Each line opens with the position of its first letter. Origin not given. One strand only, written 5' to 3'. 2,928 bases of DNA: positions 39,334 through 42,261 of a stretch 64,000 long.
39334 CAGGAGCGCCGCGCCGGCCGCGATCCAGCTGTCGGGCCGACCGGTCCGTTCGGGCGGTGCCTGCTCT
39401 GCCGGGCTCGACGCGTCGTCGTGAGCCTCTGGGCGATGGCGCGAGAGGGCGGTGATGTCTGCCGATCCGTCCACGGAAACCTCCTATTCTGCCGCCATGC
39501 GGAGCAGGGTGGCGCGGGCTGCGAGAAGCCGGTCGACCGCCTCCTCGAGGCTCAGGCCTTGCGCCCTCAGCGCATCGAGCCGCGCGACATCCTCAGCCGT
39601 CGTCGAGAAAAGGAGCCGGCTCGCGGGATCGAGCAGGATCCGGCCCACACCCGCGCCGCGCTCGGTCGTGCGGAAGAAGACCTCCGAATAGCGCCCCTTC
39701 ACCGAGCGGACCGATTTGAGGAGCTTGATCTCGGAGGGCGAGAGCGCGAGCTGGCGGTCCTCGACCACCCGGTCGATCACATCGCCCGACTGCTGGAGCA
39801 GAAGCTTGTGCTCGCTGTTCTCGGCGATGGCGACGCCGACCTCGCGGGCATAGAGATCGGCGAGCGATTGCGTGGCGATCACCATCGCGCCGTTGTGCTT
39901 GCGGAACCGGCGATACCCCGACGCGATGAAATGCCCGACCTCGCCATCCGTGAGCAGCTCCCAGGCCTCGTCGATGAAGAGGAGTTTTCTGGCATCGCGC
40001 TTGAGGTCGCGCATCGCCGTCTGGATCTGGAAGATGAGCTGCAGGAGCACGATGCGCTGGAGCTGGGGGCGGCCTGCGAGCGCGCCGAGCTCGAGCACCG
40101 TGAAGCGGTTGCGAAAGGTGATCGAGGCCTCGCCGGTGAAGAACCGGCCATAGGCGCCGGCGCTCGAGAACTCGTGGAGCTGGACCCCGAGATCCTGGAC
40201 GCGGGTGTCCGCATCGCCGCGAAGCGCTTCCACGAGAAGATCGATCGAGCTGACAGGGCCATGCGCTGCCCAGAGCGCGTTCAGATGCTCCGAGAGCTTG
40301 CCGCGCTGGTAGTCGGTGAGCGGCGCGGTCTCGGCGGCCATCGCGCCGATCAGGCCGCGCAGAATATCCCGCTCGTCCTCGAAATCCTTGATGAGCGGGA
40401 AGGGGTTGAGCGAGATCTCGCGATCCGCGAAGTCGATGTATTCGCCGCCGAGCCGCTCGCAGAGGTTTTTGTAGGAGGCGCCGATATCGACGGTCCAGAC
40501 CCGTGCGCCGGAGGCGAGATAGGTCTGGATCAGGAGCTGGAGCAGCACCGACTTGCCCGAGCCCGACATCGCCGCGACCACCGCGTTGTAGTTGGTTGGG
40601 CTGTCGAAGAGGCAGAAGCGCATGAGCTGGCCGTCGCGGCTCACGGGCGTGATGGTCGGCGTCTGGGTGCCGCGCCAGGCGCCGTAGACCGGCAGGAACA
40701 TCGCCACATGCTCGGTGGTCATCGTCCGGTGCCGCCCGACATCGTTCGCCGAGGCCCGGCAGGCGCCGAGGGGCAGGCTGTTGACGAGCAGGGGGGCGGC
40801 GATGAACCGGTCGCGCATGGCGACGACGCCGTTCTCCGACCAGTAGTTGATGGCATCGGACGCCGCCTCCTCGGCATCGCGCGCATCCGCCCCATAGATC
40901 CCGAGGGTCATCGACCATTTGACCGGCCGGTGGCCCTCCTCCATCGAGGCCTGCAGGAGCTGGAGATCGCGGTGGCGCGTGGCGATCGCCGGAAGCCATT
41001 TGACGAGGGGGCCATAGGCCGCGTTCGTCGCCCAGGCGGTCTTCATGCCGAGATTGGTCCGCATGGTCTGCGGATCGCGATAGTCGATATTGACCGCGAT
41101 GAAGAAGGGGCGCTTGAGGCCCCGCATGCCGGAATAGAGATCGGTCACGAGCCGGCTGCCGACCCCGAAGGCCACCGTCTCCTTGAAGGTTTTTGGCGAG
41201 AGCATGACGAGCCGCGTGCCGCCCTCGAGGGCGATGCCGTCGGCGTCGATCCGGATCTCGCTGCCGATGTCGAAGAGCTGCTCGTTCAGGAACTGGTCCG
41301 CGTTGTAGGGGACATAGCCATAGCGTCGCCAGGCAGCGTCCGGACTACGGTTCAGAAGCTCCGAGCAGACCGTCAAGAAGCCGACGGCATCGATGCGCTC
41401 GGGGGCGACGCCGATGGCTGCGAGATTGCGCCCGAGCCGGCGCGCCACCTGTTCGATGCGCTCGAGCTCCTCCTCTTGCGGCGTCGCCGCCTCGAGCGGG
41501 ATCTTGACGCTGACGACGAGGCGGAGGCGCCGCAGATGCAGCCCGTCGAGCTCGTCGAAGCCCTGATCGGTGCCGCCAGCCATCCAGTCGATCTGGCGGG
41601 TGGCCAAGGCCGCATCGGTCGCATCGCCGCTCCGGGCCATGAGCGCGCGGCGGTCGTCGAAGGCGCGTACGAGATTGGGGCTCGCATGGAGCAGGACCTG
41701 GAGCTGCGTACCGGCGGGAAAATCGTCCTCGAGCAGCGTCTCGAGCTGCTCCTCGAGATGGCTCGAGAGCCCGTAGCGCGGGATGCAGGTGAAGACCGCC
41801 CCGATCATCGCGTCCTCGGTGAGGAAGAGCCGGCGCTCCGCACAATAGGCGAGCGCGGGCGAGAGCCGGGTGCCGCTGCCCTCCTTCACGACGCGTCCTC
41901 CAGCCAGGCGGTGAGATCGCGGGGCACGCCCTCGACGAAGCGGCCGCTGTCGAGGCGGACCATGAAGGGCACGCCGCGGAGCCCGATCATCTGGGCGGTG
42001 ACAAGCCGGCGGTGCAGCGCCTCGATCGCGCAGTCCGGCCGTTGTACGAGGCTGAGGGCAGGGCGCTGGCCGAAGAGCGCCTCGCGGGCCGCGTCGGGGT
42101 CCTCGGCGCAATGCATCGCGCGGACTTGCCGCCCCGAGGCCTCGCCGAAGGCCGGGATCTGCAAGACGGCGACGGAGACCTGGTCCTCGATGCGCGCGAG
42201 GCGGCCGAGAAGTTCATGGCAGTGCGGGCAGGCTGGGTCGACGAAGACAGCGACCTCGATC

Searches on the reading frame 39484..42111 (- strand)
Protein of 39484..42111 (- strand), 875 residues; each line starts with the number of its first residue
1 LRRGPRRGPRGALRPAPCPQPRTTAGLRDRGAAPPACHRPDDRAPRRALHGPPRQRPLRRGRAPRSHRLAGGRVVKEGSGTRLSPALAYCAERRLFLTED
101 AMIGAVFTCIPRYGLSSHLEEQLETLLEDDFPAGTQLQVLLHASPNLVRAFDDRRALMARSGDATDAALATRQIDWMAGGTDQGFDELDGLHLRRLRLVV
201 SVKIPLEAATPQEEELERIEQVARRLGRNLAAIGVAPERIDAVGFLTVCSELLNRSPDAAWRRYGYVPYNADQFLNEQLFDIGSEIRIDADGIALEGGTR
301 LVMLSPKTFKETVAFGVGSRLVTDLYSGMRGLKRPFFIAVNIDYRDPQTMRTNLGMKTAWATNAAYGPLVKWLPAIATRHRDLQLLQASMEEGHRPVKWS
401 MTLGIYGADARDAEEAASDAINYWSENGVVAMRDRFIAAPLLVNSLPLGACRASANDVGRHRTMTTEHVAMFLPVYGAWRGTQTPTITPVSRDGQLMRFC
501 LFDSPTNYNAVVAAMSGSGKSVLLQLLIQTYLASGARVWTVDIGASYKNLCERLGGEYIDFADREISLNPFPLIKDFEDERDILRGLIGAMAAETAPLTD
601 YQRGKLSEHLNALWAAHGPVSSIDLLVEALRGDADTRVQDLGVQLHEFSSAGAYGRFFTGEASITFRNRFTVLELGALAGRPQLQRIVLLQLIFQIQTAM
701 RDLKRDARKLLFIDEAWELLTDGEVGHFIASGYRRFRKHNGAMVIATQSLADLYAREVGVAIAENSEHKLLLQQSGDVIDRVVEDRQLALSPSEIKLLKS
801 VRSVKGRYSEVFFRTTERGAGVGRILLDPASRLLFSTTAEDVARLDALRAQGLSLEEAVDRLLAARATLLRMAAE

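Call 70: search_protein_families(library=pfam, proteins=[window:39484-42111:-], max_evalue=0.00001)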
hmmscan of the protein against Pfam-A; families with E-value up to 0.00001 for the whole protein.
window:39484-42111:- (875 aa): 3 families
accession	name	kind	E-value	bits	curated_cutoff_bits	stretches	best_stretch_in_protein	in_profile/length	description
PF11130.14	TraC_F_IV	-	1.2e-63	215.8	28.1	1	85-449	6-374/375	TraC protein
PF19044.6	P-loop_TraG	-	1e-34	120.4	25.8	2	635-863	178-410/413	TraG P-loop domain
PF12846.13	AAA_10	-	8.8e-08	32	27.5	1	507-757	21-290/362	AAA-like domain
